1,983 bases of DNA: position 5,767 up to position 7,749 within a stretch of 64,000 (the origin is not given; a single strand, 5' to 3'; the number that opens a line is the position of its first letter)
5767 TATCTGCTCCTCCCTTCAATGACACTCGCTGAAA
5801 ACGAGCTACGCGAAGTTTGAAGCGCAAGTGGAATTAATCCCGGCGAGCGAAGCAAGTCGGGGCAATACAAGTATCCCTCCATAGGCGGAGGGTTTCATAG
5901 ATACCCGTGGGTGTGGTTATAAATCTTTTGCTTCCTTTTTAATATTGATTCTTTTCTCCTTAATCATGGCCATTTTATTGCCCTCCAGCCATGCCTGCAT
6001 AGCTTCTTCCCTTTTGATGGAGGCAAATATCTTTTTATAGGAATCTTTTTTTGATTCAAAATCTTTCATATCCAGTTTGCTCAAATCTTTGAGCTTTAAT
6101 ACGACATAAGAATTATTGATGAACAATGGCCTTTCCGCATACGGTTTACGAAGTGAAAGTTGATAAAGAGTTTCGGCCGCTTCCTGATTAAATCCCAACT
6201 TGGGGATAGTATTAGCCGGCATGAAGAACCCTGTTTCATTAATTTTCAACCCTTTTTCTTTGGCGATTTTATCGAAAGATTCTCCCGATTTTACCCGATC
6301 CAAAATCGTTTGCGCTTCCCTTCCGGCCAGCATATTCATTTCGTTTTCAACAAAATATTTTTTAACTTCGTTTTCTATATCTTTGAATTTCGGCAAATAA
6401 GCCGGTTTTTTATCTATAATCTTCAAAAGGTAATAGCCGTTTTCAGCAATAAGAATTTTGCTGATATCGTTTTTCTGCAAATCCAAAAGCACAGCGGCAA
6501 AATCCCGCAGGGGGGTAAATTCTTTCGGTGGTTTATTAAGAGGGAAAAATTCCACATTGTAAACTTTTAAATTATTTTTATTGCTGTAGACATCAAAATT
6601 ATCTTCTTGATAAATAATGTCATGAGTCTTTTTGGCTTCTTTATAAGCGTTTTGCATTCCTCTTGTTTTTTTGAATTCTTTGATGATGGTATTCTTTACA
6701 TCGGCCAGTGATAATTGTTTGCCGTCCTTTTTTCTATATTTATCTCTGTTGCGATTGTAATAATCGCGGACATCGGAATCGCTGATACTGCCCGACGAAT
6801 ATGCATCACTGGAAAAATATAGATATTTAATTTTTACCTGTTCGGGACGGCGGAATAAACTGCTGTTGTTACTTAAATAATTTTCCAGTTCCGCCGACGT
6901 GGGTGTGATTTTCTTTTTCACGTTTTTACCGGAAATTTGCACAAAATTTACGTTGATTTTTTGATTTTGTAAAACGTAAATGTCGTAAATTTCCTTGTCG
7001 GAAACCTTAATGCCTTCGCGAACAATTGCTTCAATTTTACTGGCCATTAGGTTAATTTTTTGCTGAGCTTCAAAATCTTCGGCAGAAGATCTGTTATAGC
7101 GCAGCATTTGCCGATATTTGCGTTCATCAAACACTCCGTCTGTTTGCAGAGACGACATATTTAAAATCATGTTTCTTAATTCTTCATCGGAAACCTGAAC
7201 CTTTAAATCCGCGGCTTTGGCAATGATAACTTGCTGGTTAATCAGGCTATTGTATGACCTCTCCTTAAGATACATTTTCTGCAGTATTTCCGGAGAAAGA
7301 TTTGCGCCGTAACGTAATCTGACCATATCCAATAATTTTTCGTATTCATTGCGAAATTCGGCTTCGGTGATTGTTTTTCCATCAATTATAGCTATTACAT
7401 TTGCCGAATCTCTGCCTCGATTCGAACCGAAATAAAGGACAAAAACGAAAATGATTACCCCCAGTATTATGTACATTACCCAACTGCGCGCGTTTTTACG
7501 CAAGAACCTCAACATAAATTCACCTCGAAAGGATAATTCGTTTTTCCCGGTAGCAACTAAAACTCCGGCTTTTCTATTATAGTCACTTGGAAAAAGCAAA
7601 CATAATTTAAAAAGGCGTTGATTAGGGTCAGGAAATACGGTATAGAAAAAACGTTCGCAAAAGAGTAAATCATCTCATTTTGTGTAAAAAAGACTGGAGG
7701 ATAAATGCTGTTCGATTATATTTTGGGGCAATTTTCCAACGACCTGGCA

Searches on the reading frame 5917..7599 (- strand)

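Call 92: search_protein_families(library=pfam, proteins=[window:5917-7599:-], max_evalue=0.00001)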
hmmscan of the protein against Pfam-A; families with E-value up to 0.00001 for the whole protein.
window:5917-7599:- (560 aa): 3 families
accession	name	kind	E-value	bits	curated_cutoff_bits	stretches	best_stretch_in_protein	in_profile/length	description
PF13624.11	SurA_N_3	-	3e-42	144.7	27.2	1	29-189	1-161/162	SurA-like N-terminal domain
PF13623.11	SurA_N_2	-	2.2e-29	102.6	28.5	1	30-166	1-145/145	SurA-like N-terminal domain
PF13145.12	Rotamase_2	-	4.1e-18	66.8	27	1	272-409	1-120/121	PPIC-type PPIASE domain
